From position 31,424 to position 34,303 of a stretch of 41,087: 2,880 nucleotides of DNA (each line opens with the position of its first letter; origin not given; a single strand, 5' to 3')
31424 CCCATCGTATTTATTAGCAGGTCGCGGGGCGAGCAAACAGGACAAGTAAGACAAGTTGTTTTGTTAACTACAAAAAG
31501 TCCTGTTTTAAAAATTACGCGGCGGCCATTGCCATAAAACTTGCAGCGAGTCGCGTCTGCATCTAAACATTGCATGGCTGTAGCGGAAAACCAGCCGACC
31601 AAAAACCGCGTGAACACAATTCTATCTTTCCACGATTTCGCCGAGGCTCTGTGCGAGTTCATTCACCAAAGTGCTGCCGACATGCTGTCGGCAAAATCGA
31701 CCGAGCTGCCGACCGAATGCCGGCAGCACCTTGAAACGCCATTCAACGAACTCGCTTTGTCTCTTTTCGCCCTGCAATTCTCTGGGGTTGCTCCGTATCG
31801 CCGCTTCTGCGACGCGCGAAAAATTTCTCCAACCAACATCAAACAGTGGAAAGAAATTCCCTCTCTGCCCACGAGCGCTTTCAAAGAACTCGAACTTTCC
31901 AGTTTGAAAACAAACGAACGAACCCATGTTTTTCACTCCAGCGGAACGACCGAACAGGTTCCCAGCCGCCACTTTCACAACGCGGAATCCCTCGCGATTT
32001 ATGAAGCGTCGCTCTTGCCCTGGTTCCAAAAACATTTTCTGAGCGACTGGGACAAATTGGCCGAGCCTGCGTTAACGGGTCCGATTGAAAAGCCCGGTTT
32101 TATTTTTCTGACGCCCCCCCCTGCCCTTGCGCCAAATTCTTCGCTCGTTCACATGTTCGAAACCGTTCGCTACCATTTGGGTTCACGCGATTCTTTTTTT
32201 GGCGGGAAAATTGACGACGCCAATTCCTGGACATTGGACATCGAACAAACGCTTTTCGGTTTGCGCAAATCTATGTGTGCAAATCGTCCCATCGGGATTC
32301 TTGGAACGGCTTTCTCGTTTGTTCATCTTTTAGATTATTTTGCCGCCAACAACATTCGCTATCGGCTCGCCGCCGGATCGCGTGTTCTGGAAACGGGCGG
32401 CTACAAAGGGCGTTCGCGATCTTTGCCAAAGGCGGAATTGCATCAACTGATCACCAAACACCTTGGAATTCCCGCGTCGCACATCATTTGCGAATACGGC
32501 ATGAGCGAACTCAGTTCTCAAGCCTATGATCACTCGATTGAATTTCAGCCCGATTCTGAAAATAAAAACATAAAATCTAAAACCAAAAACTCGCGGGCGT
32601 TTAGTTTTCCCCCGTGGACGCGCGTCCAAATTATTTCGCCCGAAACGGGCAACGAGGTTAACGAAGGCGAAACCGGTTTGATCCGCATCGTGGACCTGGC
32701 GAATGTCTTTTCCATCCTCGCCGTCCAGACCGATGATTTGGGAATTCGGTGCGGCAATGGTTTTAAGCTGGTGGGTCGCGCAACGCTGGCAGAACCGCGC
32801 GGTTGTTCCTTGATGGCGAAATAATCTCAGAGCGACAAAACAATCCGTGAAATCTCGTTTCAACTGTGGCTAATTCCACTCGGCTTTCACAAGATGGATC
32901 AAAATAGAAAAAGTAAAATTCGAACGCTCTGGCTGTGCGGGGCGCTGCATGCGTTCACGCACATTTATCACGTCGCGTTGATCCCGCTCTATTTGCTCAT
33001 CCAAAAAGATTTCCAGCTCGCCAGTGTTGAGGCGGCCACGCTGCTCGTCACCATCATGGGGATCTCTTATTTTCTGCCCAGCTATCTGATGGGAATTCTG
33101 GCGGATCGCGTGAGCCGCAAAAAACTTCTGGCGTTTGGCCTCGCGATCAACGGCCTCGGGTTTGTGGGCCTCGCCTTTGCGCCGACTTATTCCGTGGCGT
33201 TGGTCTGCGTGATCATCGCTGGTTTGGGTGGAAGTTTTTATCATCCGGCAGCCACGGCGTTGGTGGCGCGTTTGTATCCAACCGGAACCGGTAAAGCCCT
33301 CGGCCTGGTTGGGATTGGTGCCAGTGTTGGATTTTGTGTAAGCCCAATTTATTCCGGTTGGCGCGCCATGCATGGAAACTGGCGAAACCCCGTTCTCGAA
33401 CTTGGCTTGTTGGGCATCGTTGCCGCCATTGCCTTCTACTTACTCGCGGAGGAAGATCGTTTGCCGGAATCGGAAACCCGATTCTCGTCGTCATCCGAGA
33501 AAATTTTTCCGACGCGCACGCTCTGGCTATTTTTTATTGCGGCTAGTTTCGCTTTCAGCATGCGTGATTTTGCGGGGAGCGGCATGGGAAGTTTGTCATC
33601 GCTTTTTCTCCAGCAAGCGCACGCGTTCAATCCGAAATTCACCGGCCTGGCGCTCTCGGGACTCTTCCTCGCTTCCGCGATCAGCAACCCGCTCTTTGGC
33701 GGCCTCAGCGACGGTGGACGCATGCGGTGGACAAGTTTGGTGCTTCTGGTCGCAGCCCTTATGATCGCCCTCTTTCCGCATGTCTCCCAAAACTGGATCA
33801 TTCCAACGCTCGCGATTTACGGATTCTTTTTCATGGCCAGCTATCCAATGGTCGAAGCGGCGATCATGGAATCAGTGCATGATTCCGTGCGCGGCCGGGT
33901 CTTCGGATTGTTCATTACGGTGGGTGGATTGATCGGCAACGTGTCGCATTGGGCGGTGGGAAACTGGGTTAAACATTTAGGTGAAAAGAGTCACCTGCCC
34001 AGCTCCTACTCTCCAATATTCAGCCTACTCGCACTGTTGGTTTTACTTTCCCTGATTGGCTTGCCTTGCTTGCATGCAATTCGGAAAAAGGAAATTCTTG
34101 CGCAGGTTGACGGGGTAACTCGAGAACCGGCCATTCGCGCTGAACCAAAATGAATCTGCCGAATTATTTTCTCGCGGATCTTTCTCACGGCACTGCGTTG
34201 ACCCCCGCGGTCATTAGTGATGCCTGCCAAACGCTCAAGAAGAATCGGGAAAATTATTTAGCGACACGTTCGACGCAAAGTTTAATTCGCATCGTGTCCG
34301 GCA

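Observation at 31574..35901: Non-luminous LuxE - MFS - LuxC cassette with a T-fold pterin enzyme: candidate transporter-coupled carboxylate-to-aldehyde system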

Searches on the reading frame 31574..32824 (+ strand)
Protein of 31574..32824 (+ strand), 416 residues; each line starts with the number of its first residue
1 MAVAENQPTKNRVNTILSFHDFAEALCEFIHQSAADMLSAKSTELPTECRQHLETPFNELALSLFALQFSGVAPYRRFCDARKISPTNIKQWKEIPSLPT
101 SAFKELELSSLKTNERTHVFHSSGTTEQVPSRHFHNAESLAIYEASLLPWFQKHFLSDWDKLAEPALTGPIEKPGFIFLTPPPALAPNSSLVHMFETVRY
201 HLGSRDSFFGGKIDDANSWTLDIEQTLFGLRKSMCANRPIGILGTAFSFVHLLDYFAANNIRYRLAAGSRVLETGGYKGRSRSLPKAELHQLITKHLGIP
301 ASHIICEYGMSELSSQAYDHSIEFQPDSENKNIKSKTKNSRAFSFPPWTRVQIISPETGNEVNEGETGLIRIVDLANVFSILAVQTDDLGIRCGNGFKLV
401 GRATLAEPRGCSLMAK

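Call 3: search_protein_families(library=pfam, proteins=[window:31574-32824:+], max_evalue=0.01)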
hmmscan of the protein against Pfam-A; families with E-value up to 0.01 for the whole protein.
window:31574-32824:+ (416 aa): 1 family
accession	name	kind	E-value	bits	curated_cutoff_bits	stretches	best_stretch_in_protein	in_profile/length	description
PF04443.18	LuxE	-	2.6e-19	69.8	24.9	2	215-413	184-384/391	Acyl-protein synthetase, LuxE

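Call 4: search_protein_families(library=ncbifam, proteins=[window:31574-32824:+], max_evalue=0.01)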
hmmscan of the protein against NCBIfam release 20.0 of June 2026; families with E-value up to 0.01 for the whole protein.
window:31574-32824:+ (416 aa): 1 family
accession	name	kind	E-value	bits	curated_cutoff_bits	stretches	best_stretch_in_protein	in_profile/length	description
NF052244.1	LCFA_lig_LuxE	equivalog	5.8e-18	65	550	2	59-127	35-102/367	long-chain-fatty-acid--protein ligase LuxE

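Call 12: search_solved_structures(query=window:31574-32824:+, max_evalue=0.01, show_alignments=2)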
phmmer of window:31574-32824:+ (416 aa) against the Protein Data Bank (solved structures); distinct sequences matched with E-value up to 0.01: 1.
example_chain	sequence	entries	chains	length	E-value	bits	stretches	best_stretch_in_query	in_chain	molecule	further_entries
7xc6_E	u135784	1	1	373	1.3e-11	47.5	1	217-413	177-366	LuxE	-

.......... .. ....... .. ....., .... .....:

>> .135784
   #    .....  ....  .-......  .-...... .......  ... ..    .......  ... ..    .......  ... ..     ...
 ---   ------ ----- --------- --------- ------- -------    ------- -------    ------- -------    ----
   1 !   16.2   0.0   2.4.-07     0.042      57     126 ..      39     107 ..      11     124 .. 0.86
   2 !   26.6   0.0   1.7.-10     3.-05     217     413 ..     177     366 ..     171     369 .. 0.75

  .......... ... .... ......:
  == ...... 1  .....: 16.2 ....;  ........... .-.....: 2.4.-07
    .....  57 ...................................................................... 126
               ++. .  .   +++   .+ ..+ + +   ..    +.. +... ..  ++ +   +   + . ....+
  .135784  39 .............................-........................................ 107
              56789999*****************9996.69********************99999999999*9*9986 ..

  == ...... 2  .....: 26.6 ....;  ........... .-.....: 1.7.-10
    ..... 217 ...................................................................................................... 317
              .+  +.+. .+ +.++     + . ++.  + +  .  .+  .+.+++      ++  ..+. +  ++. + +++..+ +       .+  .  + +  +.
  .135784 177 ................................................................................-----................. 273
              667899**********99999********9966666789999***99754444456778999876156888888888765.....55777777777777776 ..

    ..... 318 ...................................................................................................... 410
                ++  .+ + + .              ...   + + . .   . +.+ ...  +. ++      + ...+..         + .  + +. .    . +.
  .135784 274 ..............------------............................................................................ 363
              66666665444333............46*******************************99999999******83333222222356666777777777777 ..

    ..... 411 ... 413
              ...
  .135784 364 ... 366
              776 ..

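Call 89: search_protein_families(library=pfam, proteins=[window:31610-32824:+], max_evalue=0.01)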
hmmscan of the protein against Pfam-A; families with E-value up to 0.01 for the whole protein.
window:31610-32824:+ (404 aa): 1 family
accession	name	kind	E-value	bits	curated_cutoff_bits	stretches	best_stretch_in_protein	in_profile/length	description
PF04443.18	LuxE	-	2.3e-19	70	24.9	2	203-401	184-384/391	Acyl-protein synthetase, LuxE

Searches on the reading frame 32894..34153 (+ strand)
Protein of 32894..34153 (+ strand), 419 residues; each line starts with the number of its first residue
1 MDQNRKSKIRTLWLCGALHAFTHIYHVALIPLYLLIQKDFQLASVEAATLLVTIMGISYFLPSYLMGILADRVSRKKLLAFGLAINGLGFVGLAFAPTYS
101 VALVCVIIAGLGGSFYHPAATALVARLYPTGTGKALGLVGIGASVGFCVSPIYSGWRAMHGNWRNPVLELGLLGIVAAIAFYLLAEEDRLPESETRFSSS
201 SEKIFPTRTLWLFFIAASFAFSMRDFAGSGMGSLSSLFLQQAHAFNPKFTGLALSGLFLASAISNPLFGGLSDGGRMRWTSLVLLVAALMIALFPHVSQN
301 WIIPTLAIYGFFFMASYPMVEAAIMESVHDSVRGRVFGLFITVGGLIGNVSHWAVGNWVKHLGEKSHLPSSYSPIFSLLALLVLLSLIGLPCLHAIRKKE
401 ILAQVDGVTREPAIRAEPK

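Call 3: search_protein_families(library=pfam, proteins=[window:32894-34153:+], max_evalue=0.01)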
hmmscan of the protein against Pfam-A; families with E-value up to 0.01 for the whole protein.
window:32894-34153:+ (419 aa): 5 families
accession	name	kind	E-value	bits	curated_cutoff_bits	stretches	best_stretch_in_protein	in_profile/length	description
PF07690.21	MFS_1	-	3.6e-41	141.7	33.4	1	12-348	1-343/347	Major Facilitator Superfamily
PF00083.30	Sugar_tr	-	0.00023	20.6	22.3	1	19-182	8-189/452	Sugar (and other) transporter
PF06779.20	MFS_4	-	0.001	18.9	26.3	1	15-178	200-359/364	Uncharacterised MFS-type transporter YbfB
PF13347.12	MFS_2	-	0.002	17.2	27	1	7-125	224-340/427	MFS/sugar transport protein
PF17367.7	NiFe_hyd_3_EhaA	-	0.0026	18.4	25.5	0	172-233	15-76/97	NiFe-hydrogenase-type-3 Eha complex subunit A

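Call 4: search_protein_families(library=ncbifam, proteins=[window:32894-34153:+], max_evalue=0.01)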
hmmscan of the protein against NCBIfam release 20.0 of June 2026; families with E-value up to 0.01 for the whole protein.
window:32894-34153:+ (419 aa): 44 families (the best 25 are shown)
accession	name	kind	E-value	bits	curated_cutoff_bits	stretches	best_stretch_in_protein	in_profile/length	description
TIGR00881.1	2A0104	subfamily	7.2e-18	64.8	407.75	1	50-363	34-374/379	phosphoglycerate transporter protein PgtP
TIGR00880.1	2_A_01_02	superfamily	9.3e-18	64.7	131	1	49-187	1-140/141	multidrug resistance protein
NF053757.1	BclibactTpBcbE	equivalog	1.5e-13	50.5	600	1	28-343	20-347/394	bacillibactin exporter BcbE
TIGR00895.1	2A0115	subfamily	6.1e-13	48.5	418.55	2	35-195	42-197/398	aromatic acid/H+ symport family MFS transporter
TIGR00893.1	2A0114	subfamily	7.8e-11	41.5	395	1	36-371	20-383/399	D-galactonate transporter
NF012174.0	tet_MFS_A_B_C_D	equivalog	1.1e-09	37.7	475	1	50-347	44-344/382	Tet(A)/Tet(B)/Tet(C) family tetracycline efflux MFS transporter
NF012185.0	tet_MFS_L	exception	1.2e-09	37.7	925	1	11-189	16-194/457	tetracycline efflux MFS transporter Tet(L)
TIGR00900.1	2A0121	subfamily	2.5e-08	33.7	319.6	1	24-363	17-364/364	H+ Antiporter protein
TIGR00711.1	efflux_EmrB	subfamily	2.7e-08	33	230.2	1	66-188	57-180/485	DHA2 family efflux MFS transporter permease subunit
TIGR00898.1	2A0119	subfamily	7e-08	31.7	550.75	1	36-194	114-272/506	cation transport protein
TIGR00891.1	2A0112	subfamily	1.4e-07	31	552.9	1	13-194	18-192/405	sialate:H+ symport family MFS transporter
TIGR00710.1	efflux_Bcr_CflA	subfamily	1.8e-07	30.9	200.9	1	8-369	3-365/385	Bcr/CflA family efflux MFS transporter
NF003024.0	PRK03893.1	subfamily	1.9e-07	30.3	604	1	26-203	36-208/497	sialate:H+ symport family MFS transporter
NF009048.0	PRK12382.1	subfamily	2.7e-07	29.7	364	1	5-165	211-369/392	arabinose transporter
NF047787.1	PhglyTportPgtP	equivalog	5.8e-07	28.6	750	1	36-159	55-179/451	phosphoglycerate transporter PgtP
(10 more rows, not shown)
